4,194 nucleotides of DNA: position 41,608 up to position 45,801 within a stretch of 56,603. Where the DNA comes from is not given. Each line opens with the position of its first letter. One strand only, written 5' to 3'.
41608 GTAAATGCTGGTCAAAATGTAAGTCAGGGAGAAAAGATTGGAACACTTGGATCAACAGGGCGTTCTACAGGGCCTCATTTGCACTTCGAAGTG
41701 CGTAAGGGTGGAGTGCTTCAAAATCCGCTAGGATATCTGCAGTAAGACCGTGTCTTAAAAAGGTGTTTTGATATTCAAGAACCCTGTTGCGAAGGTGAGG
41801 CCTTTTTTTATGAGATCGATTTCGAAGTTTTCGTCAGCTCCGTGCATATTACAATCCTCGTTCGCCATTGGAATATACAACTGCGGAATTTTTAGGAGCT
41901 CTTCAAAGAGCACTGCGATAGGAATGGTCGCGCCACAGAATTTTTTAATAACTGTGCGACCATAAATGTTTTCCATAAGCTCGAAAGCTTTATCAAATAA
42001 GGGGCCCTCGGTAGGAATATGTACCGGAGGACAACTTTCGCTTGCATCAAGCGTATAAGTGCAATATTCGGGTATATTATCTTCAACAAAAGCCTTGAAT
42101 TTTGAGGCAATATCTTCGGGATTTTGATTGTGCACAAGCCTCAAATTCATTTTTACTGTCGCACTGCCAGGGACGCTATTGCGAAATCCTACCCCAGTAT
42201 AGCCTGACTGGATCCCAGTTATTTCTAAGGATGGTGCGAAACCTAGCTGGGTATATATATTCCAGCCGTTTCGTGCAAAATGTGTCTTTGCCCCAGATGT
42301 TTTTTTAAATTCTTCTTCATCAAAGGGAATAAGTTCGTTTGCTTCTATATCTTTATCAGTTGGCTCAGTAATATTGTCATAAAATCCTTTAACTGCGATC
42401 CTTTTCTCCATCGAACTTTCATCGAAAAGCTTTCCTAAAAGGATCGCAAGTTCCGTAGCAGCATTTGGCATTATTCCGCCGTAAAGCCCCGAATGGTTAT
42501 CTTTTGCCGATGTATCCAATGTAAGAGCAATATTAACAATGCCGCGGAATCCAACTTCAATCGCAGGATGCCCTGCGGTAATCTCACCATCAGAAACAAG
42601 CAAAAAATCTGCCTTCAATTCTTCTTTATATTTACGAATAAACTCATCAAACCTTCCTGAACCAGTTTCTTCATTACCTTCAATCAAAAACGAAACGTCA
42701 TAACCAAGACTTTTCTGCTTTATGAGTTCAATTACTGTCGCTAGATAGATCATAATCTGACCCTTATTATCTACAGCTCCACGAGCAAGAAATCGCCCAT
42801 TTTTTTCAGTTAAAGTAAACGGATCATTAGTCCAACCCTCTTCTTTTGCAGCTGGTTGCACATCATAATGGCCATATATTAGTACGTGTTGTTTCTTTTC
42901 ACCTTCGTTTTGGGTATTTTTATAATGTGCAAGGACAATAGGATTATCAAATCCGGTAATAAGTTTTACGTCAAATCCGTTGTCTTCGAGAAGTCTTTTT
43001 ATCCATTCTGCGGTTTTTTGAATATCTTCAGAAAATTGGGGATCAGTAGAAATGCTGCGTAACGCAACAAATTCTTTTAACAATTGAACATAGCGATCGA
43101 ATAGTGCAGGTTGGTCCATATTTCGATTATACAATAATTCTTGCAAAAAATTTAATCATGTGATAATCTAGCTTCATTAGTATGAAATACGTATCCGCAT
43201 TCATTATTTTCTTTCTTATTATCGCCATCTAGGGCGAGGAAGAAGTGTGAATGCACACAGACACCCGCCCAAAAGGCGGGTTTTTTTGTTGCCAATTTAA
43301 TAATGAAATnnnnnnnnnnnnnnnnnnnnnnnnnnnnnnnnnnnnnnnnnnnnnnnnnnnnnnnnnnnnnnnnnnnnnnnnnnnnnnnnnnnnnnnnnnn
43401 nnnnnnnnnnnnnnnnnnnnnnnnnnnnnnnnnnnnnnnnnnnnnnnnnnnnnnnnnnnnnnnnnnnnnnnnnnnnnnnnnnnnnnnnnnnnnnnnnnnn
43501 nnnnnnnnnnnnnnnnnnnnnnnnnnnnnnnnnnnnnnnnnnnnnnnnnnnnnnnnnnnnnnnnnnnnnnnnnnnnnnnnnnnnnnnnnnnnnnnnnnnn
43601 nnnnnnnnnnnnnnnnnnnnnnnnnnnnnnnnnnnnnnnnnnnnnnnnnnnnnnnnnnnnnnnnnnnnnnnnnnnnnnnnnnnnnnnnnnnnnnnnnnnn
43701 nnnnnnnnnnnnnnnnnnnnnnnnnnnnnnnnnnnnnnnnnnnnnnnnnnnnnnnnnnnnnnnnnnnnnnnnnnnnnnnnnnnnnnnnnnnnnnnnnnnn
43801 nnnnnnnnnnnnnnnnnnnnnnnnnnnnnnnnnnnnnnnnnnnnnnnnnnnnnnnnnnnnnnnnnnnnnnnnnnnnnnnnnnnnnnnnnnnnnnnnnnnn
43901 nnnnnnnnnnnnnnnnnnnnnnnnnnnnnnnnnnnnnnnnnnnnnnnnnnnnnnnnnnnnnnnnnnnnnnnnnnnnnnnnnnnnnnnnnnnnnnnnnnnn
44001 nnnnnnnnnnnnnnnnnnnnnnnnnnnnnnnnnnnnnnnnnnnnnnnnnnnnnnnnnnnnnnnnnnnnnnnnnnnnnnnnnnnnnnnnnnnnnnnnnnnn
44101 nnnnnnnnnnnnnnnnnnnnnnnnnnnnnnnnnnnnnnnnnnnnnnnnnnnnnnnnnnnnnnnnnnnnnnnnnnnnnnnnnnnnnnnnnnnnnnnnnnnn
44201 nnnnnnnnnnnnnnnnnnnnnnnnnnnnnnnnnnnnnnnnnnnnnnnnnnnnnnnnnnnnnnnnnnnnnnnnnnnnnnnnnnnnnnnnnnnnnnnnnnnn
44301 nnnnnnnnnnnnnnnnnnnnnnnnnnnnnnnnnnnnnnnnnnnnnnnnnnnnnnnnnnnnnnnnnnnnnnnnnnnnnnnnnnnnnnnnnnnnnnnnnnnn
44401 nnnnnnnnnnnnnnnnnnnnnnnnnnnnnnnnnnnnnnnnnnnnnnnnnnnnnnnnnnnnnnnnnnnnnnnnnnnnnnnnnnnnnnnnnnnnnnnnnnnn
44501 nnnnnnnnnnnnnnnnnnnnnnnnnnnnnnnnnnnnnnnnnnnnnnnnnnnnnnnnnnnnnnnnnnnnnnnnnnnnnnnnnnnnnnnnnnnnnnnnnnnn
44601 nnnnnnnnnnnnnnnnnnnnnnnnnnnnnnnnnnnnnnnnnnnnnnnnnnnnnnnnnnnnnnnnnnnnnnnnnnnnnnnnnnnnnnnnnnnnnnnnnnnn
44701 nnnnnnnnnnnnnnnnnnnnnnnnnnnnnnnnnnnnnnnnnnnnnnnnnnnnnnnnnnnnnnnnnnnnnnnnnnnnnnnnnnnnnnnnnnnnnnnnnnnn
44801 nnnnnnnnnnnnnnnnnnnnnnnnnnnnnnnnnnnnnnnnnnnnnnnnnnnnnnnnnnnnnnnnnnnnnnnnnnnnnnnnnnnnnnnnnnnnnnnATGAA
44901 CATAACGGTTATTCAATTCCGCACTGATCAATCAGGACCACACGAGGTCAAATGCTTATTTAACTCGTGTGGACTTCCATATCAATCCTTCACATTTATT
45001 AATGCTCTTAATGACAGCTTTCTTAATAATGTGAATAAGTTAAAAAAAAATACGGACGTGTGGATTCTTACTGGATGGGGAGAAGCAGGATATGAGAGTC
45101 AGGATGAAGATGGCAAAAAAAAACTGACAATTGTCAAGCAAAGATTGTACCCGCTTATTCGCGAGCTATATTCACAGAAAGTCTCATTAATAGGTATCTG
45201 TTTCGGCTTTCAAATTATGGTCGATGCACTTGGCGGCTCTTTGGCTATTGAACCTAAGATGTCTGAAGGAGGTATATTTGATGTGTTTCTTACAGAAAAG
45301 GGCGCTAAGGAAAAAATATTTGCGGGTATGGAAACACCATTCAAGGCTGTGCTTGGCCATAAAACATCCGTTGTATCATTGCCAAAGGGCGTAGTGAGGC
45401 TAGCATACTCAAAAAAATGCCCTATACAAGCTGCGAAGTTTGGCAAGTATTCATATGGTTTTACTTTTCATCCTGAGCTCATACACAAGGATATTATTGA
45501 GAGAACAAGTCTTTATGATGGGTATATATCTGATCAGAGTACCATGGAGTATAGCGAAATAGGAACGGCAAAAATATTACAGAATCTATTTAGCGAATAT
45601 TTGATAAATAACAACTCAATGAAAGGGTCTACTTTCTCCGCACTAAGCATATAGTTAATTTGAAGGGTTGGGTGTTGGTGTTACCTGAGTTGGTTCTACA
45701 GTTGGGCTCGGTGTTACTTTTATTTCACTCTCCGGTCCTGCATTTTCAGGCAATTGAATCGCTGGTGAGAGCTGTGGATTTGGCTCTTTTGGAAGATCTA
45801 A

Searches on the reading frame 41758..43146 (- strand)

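Call 117: search_protein_families(library=pfam, proteins=[window:41758-43146:-], max_evalue=0.00001)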
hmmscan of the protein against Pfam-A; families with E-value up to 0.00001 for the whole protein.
window:41758-43146:- (463 aa): 2 families
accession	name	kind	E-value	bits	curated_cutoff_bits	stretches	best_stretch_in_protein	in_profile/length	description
PF01546.33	Peptidase_M20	-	1.9e-28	100.3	24.6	1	89-456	1-203/206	Peptidase family M20/M25/M40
PF07687.19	M20_dimer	-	5.6e-15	55.7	21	1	200-361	3-106/107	Peptidase dimerisation domain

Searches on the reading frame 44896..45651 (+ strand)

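Call 117: search_protein_families(library=pfam, proteins=[window:44896-45651:+], max_evalue=0.00001)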
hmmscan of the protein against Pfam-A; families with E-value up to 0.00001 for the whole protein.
window:44896-45651:+ (252 aa): 1 family
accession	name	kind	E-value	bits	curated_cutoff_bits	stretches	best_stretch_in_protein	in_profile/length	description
PF00117.34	GATase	-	6.4e-14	52.5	22.8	1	85-198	62-176/190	Glutamine amidotransferase class-I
